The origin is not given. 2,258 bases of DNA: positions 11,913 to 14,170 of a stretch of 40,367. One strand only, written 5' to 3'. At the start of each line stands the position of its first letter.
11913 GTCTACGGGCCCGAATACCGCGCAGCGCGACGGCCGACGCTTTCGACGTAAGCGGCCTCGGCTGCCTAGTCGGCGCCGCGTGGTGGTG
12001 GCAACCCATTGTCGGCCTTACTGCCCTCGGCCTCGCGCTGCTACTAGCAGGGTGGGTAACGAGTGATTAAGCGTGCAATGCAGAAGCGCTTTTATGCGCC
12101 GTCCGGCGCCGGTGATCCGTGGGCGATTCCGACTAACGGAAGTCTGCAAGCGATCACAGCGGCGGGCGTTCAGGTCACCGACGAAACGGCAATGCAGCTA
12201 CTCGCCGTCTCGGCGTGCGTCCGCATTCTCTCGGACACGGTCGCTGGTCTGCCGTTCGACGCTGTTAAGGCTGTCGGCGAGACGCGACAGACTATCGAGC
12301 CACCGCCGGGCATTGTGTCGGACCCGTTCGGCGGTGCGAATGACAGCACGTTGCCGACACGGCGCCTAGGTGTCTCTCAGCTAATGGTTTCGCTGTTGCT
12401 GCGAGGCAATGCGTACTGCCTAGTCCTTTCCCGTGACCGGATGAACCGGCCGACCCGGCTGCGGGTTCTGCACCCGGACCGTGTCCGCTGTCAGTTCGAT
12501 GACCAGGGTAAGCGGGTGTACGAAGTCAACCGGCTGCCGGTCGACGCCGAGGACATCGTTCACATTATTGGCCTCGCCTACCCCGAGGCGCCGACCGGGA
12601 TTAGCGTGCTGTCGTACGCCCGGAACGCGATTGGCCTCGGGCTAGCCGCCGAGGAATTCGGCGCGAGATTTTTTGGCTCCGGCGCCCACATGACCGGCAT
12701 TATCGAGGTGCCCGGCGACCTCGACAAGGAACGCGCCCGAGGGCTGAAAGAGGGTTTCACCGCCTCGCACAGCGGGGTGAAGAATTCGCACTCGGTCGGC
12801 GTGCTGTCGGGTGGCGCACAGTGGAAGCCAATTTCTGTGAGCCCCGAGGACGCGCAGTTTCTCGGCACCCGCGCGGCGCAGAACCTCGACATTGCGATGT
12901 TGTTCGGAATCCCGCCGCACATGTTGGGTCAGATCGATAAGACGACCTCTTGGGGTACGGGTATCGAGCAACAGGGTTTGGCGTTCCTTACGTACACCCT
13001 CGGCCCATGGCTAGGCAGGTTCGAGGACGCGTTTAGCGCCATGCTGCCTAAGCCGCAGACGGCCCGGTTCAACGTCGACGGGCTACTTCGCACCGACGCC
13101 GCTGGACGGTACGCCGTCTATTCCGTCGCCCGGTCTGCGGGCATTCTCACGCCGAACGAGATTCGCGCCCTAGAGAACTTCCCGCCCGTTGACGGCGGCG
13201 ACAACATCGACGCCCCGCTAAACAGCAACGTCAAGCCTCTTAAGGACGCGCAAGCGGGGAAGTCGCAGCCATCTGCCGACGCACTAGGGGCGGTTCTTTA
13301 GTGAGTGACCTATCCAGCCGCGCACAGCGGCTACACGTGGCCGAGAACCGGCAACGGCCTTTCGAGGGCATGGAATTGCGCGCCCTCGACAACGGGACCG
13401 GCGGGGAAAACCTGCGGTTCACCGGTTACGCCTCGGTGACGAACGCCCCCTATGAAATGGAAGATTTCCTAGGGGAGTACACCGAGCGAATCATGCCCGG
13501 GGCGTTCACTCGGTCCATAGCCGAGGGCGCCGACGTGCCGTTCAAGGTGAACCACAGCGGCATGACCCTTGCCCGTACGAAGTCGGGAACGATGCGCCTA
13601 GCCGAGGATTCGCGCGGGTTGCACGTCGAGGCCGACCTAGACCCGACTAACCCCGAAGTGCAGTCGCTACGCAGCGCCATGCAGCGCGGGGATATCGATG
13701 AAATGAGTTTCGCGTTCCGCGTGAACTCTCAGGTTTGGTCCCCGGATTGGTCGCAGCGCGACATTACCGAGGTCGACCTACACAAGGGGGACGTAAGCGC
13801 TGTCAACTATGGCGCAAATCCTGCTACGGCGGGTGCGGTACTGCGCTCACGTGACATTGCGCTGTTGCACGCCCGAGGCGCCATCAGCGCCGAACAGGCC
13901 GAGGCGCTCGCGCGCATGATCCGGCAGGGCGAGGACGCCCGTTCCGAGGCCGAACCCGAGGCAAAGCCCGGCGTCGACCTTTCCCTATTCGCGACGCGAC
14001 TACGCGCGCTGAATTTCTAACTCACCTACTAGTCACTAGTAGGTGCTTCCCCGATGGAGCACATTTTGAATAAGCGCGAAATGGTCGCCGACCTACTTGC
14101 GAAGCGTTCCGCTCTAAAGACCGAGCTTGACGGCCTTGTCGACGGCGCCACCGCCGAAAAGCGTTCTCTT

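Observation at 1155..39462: Fourteen copies of a 23-bp palindrome, all intergenic, marking most operon boundaries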

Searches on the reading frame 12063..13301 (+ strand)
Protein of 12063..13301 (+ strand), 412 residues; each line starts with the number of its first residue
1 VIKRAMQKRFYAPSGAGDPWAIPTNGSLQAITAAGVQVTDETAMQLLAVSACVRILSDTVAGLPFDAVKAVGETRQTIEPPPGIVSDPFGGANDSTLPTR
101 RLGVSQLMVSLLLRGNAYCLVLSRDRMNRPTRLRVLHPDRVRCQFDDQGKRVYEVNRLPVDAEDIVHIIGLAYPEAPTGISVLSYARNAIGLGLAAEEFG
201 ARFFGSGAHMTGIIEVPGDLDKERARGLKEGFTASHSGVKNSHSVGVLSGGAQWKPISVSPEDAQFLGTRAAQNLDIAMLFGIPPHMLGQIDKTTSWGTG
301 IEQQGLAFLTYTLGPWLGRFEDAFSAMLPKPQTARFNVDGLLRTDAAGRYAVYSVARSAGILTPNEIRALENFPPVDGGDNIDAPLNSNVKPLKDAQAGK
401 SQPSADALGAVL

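Call 8: search_protein_families(library=phrogs, proteins=[window:12063-13301:+], max_evalue=0.001)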
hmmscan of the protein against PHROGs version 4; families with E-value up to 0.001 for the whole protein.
window:12063-13301:+ (412 aa): 6 families
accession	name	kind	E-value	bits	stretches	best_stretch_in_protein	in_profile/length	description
phrog_12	-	head and packaging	1.3e-94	319.4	1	29-402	76-443/646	portal protein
phrog_2662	-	head and packaging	8.5e-55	187.6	1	8-398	28-430/717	portal protein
phrog_5929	-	head and packaging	4.6e-48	164.5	1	195-405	3-216/228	portal protein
phrog_11323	-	unknown function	9.8e-21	75.2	1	290-401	4-119/130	-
phrog_2271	-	head and packaging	1.2e-18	67.3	1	33-382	39-392/859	portal protein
phrog_21454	-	unknown function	7.3e-14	52.7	1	213-382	1-169/320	-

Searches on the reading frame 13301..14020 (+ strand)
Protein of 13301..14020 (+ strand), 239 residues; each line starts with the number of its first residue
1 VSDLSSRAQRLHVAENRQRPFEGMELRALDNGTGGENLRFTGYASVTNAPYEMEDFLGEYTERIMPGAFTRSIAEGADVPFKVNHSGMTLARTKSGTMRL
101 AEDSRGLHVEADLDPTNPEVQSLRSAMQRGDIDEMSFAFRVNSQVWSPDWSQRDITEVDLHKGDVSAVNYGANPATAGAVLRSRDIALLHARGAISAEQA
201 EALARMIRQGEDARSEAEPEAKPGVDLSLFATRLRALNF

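Call 9: search_protein_families(library=phrogs, proteins=[window:13301-14020:+], max_evalue=0.001)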
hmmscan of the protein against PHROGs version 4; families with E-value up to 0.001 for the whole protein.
window:13301-14020:+ (239 aa): 9 families
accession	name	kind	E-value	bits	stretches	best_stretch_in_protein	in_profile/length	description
phrog_80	-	head and packaging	1.2e-43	151.2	1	15-216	205-419/607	head maturation protease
phrog_7053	-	head and packaging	3.9e-39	136.3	1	14-201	16-208/390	head maturation protease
phrog_9644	-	head and packaging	2.7e-13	51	1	36-176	161-301/341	head maturation protease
phrog_37668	-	head and packaging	1.3e-11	45.2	1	36-188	19-170/313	head maturation protease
phrog_36211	-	head and packaging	9.5e-10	39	1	40-185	21-165/378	head maturation protease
phrog_13042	-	head and packaging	3.5e-09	37.2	1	58-176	46-169/386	major head protein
phrog_3244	-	head and packaging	6.5e-08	33.6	1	29-204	24-205/326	head maturation protease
phrog_10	-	head and packaging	9.6e-07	29.1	1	24-153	8-137/752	major head protein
phrog_2263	-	head and packaging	1.9e-05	24.8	1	58-166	56-155/551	major head protein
